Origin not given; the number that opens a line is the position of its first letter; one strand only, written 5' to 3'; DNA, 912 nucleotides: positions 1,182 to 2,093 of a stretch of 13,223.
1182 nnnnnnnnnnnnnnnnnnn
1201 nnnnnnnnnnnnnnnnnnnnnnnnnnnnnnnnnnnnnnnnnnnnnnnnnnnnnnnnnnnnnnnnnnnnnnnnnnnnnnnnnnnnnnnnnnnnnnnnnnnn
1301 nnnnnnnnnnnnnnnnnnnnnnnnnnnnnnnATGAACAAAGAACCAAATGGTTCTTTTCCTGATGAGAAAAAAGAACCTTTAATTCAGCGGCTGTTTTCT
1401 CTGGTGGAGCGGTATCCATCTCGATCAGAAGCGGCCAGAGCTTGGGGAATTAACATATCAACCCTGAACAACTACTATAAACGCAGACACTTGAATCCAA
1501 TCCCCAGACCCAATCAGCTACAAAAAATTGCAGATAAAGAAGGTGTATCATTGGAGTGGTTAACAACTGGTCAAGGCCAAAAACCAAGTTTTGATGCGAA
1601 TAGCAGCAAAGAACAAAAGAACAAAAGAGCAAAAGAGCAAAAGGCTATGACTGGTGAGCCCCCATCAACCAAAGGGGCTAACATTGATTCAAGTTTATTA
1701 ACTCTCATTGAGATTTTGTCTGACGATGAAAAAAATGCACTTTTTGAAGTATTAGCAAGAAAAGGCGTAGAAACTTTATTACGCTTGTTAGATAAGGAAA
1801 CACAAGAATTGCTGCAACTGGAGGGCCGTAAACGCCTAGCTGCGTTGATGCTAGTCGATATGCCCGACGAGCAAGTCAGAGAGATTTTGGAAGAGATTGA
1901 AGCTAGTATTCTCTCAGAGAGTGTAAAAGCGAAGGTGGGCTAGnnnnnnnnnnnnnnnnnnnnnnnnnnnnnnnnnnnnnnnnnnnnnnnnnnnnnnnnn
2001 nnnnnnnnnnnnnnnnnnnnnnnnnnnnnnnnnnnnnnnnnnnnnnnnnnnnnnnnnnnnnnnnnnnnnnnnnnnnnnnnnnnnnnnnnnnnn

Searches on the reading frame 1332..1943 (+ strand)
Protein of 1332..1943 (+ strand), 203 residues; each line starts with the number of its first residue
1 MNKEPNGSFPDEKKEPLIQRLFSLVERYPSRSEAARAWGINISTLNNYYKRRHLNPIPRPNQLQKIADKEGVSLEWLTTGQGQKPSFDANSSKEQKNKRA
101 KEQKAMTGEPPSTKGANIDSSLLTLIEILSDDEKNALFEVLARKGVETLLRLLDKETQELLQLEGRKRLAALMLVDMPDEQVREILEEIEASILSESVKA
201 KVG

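Call 4: search_protein_families(library=pfam, proteins=[window:1332-1943:+], max_evalue=0.01)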
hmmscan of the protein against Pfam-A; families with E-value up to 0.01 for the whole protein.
window:1332-1943:+ (203 aa): 3 families
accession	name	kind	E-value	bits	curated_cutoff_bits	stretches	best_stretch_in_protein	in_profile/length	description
PF07022.19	Phage_CI_repr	-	0.00033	21.4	22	1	30-83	14-63/65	Bacteriophage CI repressor helix-turn-helix domain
PF07037.17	YfeC-like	-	0.00076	20.2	22.9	0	97-154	64-118/122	Transcription regulator YfeC-like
PF05225.22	HTH_psq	-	0.0038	17.3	20.4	1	31-53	19-40/45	helix-turn-helix, Psq domain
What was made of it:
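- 1332..1943 (+): c-repressor-like gene (203 aa), transcribed away from ner and A. Weak Pfam Phage_CI_repr hit, 21.4 bits against a cutoff of 22 (call 4).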

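Call 13: find_encoding_contigs(protein=window:1332-1940:+, flank=10000, max_places=6)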
Protein window:1332-1940:+ (203 aa): 24 contigs read that carry it; 6 places shown.
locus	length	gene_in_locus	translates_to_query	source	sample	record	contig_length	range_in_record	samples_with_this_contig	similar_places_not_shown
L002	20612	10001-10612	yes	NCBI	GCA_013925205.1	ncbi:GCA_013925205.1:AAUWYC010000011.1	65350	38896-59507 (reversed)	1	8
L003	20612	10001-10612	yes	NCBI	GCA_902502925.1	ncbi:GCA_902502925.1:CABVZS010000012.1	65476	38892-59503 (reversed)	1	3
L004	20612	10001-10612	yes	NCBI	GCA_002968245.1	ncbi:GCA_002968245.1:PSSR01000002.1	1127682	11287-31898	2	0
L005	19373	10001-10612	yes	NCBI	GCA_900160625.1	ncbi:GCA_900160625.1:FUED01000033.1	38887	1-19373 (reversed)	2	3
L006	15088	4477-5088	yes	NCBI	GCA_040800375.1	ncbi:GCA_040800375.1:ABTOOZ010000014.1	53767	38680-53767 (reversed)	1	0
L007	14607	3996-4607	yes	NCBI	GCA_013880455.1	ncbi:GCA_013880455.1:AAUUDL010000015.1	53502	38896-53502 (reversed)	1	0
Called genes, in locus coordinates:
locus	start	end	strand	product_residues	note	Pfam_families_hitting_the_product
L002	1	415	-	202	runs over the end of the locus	-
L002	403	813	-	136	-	-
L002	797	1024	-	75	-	PF26867:Phage_Mu_gp18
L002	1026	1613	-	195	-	PF05838:Glyco_hydro_108, PF09374:PG_binding_3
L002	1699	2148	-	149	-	PF08765:Mor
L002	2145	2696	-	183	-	PF06252:GemA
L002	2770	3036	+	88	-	-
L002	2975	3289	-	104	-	-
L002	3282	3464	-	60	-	-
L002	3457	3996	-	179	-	PF25754:Gp11_C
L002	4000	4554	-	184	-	-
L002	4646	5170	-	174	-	PF07352:Phage_Mu_Gam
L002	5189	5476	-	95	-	-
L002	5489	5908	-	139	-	-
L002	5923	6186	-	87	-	-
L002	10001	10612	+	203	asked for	-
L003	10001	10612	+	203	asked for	-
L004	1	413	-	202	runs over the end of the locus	-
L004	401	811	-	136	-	-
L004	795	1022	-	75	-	PF26867:Phage_Mu_gp18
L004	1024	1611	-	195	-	PF05838:Glyco_hydro_108, PF09374:PG_binding_3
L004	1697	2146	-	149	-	PF08765:Mor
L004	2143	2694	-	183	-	PF06252:GemA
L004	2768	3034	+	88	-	-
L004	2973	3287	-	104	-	-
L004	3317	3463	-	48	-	-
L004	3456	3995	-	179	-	PF25754:Gp11_C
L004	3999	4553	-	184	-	-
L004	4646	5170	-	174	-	PF07352:Phage_Mu_Gam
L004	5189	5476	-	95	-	-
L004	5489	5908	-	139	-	-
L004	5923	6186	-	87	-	-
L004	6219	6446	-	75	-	PF26843:Kil_protein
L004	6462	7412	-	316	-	PF13191:AAA_16 (faint), PF13604:AAA_30, PF13401:AAA_22, PF09077:Phage-MuB_C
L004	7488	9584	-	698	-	PF02316:HTH_Tnp_Mu_1 (weak), PF09299:Mu-transpos_C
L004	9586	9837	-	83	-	PF13693:HTH_35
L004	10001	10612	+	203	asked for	-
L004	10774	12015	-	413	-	PF03796:DnaB_C, PF13481:AAA_25 (weak)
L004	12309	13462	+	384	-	PF01527:HTH_Tnp_1, PF13276:HTH_21, PF00665:rve, PF13683:rve_3, PF13333:rve_2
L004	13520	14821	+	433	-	PF10145:PhageMin_Tail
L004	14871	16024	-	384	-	PF01527:HTH_Tnp_1, PF13276:HTH_21, PF00665:rve, PF13683:rve_3, PF13333:rve_2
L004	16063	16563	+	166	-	PF02413:Caudo_TAP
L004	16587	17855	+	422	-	PF08400:phage_tail_N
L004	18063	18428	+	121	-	PF14301:DUF4376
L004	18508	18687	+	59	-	-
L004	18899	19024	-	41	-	-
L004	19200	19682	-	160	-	PF01668:SmpB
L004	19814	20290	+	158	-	PF10604:Polyketide_cyc2, PF03364:Polyketide_cyc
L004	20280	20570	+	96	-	PF03658:Ub-RnfH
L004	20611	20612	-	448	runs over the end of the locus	PF13006:Nterm_IS4, PF01609:DDE_Tnp_1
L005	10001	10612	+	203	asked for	-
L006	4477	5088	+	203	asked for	-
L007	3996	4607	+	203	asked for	-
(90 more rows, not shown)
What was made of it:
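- L004 has the same insertion site and context as the window and carries an intact 698-aa A gene plus B, kil, gam, mor and lysis genes (call 13).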

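Call 19: search_protein_families(library=pfam, proteins=[L004:7491-9584:-, L004:6465-7412:-], max_evalue=0.01)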
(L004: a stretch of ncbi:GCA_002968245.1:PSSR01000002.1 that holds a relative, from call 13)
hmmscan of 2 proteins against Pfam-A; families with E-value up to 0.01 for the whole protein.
L004:7491-9584:- (698 aa): 5 families
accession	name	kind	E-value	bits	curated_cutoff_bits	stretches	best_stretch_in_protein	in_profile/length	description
PF09299.17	Mu-transpos_C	-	2e-18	66.5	21.7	1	535-595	1-61/61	Mu transposase, C-terminal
PF02316.22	HTH_Tnp_Mu_1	-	1.2e-06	29.3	23.3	1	9-118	2-110/134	Mu DNA-binding domain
PF13683.12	rve_3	-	0.00038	20.6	26.5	0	475-503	36-65/67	Integrase core domain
PF00665.32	rve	-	0.0013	19.4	32.6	1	331-410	25-102/102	Integrase core domain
PF13333.12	rve_2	-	0.0054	17.3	22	0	478-519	20-56/56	Integrase core domain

L004:6465-7412:- (316 aa): 11 families
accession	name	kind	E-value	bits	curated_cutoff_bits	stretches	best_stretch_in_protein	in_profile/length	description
PF09077.16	Phage-MuB_C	-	1.2e-23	83.2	25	1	230-306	1-77/78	Mu B transposition protein, C terminal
PF13401.12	AAA_22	-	2e-17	64.1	27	1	96-212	7-125/130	AAA domain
PF13604.12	AAA_30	-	1.2e-08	35.4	27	1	92-251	16-163/191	AAA domain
PF13191.12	AAA_16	-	1.7e-05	25.8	32.6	1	82-199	11-157/167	AAA ATPase domain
PF07728.20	AAA_5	-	3.8e-05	24.2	22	1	98-194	3-86/139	AAA domain (dynein-related subfamily)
PF13245.12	AAA_19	-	0.00014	22.4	25.1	1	96-215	13-130/134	AAA domain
PF01381.28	HTH_3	-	0.00027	21.3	23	1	14-44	4-34/55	Helix-turn-helix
PF01443.25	Viral_helicase1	-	0.00068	20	21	1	98-234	2-117/228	Viral superfamily 1 RNA helicase core domain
PF00004.35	AAA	-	0.00091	20.1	21.2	1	99-190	3-73/131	ATPase family associated with various cellular activities (AAA)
PF13481.12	AAA_25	-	0.0039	17.3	27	0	85-120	24-59/195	AAA domain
PF13671.12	AAA_33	-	0.0068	17.2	27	0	98-126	3-28/143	AAA domain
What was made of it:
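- On Mu-type transposable-phage A transposase (broad family, PHROG 310): The next gene has Phage-MuB_C E=1.2e-23 and AAA_22 (calls 13, 19).
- On MuA proper (ortholog of phage Mu / D108 / SfMu transposase): Pfam reports only weak rve-type hits for the core and none for I-beta at E<=0.01 (call 19).
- No hit to the Mu-specific core or I-beta Pfam models was reported; only weak rve-type hits appeared (call 19).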

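Call 20: search_protein_families(library=ncbifam, proteins=[L004:7491-9584:-, window:1332-1940:+], max_evalue=0.01)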
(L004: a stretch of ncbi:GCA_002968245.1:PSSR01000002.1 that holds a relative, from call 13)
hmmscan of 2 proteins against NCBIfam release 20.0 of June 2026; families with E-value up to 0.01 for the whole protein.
L004:7491-9584:- (698 aa): 2 families
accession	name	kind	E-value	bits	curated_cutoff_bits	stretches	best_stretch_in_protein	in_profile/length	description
NF033577.2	transpos_IS481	equivalog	4.7e-08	32.9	224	1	333-433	151-248/284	IS481 family transposase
NF033594.2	transpos_ISNCY_2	equivalog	3.5e-07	29.7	250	1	333-430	150-253/368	ISNCY family transposase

window:1332-1940:+ (203 aa): 0 families
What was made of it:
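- Closest known: MuA of Escherichia phage Mu. Different: The core scores only weakly, and to rve/IS481-type models (calls 19, 20).
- Tried and rejected: The full-length protein gave only sub-threshold IS481/ISNCY hits (call 20).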

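Call 52: search_protein_families(library=phrogs, proteins=[window:1332-1940:+], max_evalue=0.001)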
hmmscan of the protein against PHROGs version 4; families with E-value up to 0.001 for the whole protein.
window:1332-1940:+ (203 aa): 7 families
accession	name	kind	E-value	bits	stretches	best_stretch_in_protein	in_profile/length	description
phrog_3037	-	transcription regulation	5.6e-50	170.8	1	2-199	3-185/189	transcriptional repressor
phrog_7148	-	transcription regulation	9.4e-12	46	1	98-191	63-160/176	transcriptional repressor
phrog_4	-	transcription regulation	5e-08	33.3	1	13-89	133-203/400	transcriptional repressor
phrog_2328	-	transcription regulation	3.4e-07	31.1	1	30-94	30-94/128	transcriptional repressor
phrog_8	-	transcription regulation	2e-06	28.5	1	30-141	172-256/346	transcriptional regulator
phrog_9710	-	unknown function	0.00019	22.5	1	15-83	8-81/95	-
phrog_2967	-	transcription regulation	0.00056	20.5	1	19-99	13-89/225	transcriptional regulator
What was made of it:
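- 1332..1943 (+): The C-terminal half matches the Mu-repressor-type PHROG 7148 (call 52).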

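Call 63: search_dna_similar(query=L004:7491-9584:-, collection=phages, mode=protein, max_rows=30, rows=spread, max_evalue=0.001)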
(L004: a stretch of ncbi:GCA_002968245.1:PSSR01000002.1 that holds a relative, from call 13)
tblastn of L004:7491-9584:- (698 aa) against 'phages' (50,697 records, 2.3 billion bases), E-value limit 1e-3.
Records with a match: 251; places in all: 251; records where one place covers at least 80% of the query: 140.
Best place of each record, by identity: 80-90% 4; <60% 247.
By first word of the organism name: Pseudomonas 120; Ralstonia 91; Bacteriophage 7; Burkholderia 4; Yersinia 3; Klebsiella 3; Rhodobacter 3; Bacillus 3; Mannheimia 2; Haemophilus 2; and 10 more.
By host as written in the record: Ralstonia solanacearum 64; - 40; Pseudomonas aeruginosa 33; Pseudomonas aeruginosa PA14 32; Ralstonia solanacearum Race 3, Biovar 1 6; Bacillus alcalophilus CGMCC 1.3604 3; Yersinia pestis EV76-CN 2; Klebsiella pneumoniae 2; and 57 more.
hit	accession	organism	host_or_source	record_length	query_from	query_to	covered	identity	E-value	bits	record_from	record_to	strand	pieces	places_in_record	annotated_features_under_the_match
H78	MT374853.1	Yersinia phage vB_YpM_5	Yersinia pestis EV76-CN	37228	4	664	95%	89.3%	0e+0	1227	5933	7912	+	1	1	hypothetical protein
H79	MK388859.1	Klebsiella phage ST405-OXA48phi1.1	Klebsiella pneumoniae ST405-OXA48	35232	1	641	92%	43.4%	6e-160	516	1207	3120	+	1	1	transposase/ integrase | hypothetical protein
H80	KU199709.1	Pseudomonas phage JBD93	Pseudomonas aeruginosa PA14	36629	1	640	92%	31.3%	1e-79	283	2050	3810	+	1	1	transposase | hypothetical protein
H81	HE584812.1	Pseudomonas phage LPB1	hospital sewage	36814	1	642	92%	31.1%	3e-77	276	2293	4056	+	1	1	A Transposase | hypothetical protein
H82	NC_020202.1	Pseudomonas phage JBD5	-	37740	1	640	92%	31.2%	3e-79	282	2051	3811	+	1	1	transposase | hypothetical protein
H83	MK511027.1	Pseudomonas phage vB_Pae_CF136a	Pseudomonas aeruginosa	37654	1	640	92%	31.2%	3e-79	282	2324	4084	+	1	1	transposase | hypothetical protein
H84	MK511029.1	Pseudomonas phage vB_Pae_CF183b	Pseudomonas aeruginosa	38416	1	640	92%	31.2%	3e-79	282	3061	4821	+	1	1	transposase | hypothetical protein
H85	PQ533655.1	Pseudomonas phage Doze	Pseudomonas aeruginosa PA14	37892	1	640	92%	31.2%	6e-79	281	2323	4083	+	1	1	transposase | hypothetical protein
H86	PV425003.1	Pseudomonas phage vB_PaeM_GXNNB6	Pseudomonas aeruginosa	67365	1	642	92%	30.8%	8e-75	269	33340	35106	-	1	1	transposase | hypothetical protein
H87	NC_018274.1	Pseudomonas phage MP42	Pseudomonas aeruginosa PA14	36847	1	642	92%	30.5%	4e-75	270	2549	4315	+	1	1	transposase | hypothetical protein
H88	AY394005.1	Pseudomonas phage D3112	Pseudomonas aeruginosa PAS429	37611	1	640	92%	30.6%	1e-75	271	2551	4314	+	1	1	geneA: A transposase | orf5: hypothetical protein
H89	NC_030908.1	Pseudomonas phage JBD69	Pseudomonas aeruginosa PA14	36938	1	642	92%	30.4%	5e-75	270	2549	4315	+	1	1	transposase | hypothetical protein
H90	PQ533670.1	Pseudomonas phage Pacha_bin_2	Pseudomonas aeruginosa PA14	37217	1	642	92%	30.4%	3e-74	267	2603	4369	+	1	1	transposase | hypothetical protein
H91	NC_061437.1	Pseudomonas phage vB_PaeS_PAO1_HW12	-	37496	1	642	92%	30.4%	5e-73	263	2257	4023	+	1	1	DNA-binding protein | hypothetical protein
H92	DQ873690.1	Pseudomonas phage MP22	Pseudomonas aeruignosa PA14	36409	1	640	92%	30.2%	1e-72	262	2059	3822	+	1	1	orf6: transposase A | orf5: hypothetical protein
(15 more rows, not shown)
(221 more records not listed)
